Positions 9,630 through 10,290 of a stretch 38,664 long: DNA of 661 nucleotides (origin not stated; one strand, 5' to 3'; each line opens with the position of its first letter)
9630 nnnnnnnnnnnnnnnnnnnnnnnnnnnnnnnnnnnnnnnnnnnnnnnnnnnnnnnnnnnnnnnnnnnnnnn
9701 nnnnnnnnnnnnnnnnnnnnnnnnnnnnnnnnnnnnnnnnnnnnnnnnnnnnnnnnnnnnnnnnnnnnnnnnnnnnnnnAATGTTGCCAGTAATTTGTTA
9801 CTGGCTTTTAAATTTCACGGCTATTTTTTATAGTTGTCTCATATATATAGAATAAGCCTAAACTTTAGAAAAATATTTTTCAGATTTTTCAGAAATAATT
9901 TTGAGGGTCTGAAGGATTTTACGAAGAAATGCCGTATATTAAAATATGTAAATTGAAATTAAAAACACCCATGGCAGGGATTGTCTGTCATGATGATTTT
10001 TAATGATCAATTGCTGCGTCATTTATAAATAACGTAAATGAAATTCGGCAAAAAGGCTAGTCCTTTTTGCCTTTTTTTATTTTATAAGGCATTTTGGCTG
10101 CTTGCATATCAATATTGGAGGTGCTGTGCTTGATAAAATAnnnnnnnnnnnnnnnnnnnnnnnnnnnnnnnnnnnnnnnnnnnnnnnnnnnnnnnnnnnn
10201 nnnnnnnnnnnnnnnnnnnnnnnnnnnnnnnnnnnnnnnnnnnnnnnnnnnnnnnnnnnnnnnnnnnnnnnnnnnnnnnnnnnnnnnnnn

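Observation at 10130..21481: Composite D-amino-acid / murein-peptide salvage island: Opp-type importer interleaved with six peptide-processing enzymes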

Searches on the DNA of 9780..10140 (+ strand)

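Call 39: search_rna_families(source=window, start=9780, end=10140, threshold=evalue, max_evalue=1)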
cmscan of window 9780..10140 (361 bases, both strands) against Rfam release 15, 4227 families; matches with E-value up to 1: 4.
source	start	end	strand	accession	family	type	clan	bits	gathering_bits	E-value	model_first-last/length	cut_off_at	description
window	9984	10054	+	RF01161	SNORD5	Gene; snRNA; snoRNA; CD-box;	-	31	55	0.004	1-72/72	no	Small nucleolar RNA SNORD5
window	9924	10062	+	RF01692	Bacteroid-trp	Cis-reg; leader;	-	25.5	49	0.98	1-131/131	no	Bacteroidete tryptophan peptide leader RNA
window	9880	9994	+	RF02857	30_255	Gene; sRNA;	-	21.6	197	0.34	1-213/213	no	Leptospira sRNA 30_255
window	9861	9945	-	RF00097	snoR71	Gene; snRNA; snoRNA; CD-box;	-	16.9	40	0.86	1-107/107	no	Plant small nucleolar RNA R71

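Call 53: build_rna_model(alignment_id=A4)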
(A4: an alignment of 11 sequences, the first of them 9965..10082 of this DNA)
Model R1 built from alignment A4 (11 sequences, 157 columns); structure: RNAalifold consensus.
model positions 118; base pairs 18; branch points 1; effective number of sequences 3.19; information 0.59 bits per position. Calibrated on 0.2 Mb of random sequence (short: E-values are rough).
structure used (alignment columns):
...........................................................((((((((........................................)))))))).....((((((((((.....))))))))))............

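Call 54: search_with_rna_model(model_id=R1, sources=[window, L003, L004, L005, L006, L007, L008, L009, L010, L011, L013, L014, L017, L020, L028, L041, L054, L062, L072, L074, L080, L083, L084, L085, L012, L029, L030, L064, L079, L107, L129, L204, L130, L152], max_evalue=1, show_alignments=0)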
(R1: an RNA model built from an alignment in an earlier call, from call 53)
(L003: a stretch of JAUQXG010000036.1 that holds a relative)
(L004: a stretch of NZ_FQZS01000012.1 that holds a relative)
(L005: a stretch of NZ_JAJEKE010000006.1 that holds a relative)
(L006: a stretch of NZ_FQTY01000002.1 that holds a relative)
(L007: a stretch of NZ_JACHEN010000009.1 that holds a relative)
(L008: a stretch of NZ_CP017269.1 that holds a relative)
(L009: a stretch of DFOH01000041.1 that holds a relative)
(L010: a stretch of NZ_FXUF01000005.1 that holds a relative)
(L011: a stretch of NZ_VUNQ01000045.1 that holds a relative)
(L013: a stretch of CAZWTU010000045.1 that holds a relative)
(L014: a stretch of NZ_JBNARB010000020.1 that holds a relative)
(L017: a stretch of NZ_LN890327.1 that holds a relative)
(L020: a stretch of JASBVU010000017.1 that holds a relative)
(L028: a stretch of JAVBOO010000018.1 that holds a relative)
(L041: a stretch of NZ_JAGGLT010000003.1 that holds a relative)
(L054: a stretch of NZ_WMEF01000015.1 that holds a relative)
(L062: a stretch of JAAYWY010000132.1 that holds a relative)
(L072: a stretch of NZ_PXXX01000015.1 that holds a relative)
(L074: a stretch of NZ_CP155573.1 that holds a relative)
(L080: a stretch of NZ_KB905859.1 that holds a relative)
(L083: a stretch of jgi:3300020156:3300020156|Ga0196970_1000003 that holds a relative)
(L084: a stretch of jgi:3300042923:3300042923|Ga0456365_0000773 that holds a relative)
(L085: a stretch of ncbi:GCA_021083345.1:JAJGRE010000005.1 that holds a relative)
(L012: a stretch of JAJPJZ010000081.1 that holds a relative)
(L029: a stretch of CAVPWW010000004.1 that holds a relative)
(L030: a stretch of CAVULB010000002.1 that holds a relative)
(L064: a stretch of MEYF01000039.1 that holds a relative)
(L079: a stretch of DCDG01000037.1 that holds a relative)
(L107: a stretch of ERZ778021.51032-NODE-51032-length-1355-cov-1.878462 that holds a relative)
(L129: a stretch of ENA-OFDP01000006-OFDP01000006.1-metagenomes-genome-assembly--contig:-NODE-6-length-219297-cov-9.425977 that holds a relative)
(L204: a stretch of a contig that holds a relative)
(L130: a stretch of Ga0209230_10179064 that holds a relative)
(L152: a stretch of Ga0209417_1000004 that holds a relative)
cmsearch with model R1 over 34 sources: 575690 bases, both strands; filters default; matches with E-value up to 1: 20.
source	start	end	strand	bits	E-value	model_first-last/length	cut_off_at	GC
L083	3471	3588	+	125.1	8.2e-24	1-118/118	no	0.32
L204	3365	3480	-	112.2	5.3e-21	1-118/118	no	0.36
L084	3749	3866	+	112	5.8e-21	1-118/118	no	0.34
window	9964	10081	+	111.6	6.9e-21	1-118/118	no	0.34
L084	1697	1814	+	107.7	4.7e-20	1-118/118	no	0.32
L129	2207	2324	+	107.1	6.4e-20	1-118/118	no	0.35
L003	4277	4394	+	106.5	8.7e-20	1-118/118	no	0.37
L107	1011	1129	+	99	3.7e-18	1-118/118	no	0.36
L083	9819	9970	+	97.6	7.5e-18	1-118/118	no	0.38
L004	9849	9966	+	83.9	6.8e-15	1-118/118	no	0.31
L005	9850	9966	+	79.9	4.8e-14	1-118/118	no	0.38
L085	9403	9521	+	73.7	1.1e-12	1-118/118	no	0.37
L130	9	119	-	42.2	7e-06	1-118/118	no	0.32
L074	5918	6078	+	25.1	0.035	1-118/118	no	0.35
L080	7049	7195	+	24.2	0.055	1-118/118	no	0.29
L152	178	309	-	23.9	0.064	1-118/118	no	0.35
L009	16088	16155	+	23.3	0.084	1-118/118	no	0.29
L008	15362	15458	-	20.7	0.32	1-118/118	no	0.28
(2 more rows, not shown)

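Call 55: search_with_rna_model(model_id=R1, sources=[L085, L074, L080, L130, L152, L062, L014], max_evalue=5, show_alignments=6)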
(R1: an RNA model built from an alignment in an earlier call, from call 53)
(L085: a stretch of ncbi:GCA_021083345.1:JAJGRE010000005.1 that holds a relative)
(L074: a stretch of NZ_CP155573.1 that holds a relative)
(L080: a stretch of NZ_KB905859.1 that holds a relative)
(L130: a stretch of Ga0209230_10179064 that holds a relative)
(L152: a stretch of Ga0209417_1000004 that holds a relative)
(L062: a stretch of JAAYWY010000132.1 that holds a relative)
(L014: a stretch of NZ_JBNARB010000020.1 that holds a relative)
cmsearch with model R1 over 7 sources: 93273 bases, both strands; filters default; matches with E-value up to 5: 6.
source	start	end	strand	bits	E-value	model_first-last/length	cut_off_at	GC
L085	9403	9521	+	73.7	1.7e-13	1-118/118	no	0.37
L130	9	119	-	42.2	1.1e-06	1-118/118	no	0.32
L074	5918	6078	+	25.1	0.0057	1-118/118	no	0.35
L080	7049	7195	+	24.2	0.0088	1-118/118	no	0.29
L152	178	309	-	23.9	0.01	1-118/118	no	0.35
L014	18787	18908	-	17.7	0.23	1-118/118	no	0.3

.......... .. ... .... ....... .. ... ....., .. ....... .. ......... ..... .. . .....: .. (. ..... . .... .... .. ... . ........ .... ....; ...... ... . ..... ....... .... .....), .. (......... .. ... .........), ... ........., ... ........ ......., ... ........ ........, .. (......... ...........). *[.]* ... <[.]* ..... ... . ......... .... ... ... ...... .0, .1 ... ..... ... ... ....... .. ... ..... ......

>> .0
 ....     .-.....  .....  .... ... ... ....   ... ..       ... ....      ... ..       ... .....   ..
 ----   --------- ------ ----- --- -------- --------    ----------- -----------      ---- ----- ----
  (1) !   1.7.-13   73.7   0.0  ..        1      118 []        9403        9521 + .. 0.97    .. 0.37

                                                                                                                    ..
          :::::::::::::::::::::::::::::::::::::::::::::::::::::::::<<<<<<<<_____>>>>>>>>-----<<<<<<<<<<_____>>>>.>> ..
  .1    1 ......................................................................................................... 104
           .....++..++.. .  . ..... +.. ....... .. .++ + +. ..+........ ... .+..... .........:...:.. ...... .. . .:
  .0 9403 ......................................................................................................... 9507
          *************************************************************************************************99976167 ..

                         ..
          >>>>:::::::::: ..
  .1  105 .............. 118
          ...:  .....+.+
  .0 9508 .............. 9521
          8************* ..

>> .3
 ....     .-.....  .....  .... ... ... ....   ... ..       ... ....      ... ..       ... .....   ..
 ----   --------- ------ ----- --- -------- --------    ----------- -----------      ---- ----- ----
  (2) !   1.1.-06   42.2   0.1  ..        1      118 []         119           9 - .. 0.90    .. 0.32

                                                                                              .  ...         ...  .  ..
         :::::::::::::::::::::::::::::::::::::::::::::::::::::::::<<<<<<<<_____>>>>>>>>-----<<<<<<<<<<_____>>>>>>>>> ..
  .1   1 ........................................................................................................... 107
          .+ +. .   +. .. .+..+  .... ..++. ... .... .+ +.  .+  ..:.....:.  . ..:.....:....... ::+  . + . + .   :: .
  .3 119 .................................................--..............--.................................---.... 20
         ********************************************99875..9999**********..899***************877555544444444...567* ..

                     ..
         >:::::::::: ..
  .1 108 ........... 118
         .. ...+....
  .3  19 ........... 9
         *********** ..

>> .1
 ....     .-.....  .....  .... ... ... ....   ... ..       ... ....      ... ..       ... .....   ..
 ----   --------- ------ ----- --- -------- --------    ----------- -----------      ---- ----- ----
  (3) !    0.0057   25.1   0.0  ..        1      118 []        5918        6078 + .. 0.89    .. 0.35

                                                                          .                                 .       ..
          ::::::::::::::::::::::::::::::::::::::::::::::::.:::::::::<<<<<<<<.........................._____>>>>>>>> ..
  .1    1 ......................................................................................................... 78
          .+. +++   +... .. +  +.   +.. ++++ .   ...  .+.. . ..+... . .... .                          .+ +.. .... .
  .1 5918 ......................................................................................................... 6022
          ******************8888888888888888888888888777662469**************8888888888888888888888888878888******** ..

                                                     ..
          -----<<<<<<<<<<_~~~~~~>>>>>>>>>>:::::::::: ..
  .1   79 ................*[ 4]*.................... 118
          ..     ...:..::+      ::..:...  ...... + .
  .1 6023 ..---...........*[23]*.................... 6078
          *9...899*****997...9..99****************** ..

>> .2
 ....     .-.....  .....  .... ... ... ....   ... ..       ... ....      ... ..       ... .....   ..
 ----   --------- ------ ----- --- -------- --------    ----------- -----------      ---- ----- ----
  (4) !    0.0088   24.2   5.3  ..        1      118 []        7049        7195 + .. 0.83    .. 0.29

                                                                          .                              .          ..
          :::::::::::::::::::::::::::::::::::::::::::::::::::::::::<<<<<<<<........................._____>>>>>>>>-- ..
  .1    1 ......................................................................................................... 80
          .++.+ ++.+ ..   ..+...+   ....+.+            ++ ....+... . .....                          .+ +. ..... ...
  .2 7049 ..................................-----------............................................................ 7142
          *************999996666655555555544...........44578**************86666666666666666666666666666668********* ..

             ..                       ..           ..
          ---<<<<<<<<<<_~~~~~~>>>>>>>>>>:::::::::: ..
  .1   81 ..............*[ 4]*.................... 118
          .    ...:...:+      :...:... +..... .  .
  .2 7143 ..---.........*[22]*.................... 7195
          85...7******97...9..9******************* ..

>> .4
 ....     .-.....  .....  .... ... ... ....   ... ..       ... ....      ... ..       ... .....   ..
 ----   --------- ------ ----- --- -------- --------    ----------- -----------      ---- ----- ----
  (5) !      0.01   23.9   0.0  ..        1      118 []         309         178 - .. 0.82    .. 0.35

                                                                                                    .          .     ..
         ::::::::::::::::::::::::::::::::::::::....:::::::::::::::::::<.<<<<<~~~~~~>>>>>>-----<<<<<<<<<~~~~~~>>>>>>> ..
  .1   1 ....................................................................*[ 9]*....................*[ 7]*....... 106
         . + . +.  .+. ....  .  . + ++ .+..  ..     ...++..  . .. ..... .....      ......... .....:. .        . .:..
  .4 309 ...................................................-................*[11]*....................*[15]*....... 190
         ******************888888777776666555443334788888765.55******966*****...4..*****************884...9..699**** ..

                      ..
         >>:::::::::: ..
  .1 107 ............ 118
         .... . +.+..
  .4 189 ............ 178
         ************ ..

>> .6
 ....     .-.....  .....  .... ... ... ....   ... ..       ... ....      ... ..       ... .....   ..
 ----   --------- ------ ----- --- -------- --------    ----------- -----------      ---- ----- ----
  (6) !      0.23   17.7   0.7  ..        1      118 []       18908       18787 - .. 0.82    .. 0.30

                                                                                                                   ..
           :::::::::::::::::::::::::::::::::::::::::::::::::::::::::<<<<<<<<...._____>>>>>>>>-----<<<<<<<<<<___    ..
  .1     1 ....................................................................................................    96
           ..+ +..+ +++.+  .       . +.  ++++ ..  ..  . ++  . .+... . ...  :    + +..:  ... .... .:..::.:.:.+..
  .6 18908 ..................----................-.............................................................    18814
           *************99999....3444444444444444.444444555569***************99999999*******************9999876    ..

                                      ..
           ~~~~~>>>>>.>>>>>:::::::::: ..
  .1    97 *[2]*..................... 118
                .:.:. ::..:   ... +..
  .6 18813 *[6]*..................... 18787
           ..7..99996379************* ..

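Call 69: search_with_rna_model(model_id=R1, sources=[L207, L208, L209], max_evalue=5, show_alignments=4)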
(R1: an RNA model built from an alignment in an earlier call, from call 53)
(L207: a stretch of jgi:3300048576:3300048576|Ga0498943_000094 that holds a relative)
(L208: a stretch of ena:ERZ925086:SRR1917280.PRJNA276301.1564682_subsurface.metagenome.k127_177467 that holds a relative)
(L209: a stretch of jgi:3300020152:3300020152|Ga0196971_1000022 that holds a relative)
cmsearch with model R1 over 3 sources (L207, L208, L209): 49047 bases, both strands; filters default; matches with E-value up to 5: 3.
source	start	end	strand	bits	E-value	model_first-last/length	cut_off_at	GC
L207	8472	8584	+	13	1.2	52-118/118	no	0.55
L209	16171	16222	-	12.3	1.8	1-118/118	no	0.19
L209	16196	16249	+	12.2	1.8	1-118/118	no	0.3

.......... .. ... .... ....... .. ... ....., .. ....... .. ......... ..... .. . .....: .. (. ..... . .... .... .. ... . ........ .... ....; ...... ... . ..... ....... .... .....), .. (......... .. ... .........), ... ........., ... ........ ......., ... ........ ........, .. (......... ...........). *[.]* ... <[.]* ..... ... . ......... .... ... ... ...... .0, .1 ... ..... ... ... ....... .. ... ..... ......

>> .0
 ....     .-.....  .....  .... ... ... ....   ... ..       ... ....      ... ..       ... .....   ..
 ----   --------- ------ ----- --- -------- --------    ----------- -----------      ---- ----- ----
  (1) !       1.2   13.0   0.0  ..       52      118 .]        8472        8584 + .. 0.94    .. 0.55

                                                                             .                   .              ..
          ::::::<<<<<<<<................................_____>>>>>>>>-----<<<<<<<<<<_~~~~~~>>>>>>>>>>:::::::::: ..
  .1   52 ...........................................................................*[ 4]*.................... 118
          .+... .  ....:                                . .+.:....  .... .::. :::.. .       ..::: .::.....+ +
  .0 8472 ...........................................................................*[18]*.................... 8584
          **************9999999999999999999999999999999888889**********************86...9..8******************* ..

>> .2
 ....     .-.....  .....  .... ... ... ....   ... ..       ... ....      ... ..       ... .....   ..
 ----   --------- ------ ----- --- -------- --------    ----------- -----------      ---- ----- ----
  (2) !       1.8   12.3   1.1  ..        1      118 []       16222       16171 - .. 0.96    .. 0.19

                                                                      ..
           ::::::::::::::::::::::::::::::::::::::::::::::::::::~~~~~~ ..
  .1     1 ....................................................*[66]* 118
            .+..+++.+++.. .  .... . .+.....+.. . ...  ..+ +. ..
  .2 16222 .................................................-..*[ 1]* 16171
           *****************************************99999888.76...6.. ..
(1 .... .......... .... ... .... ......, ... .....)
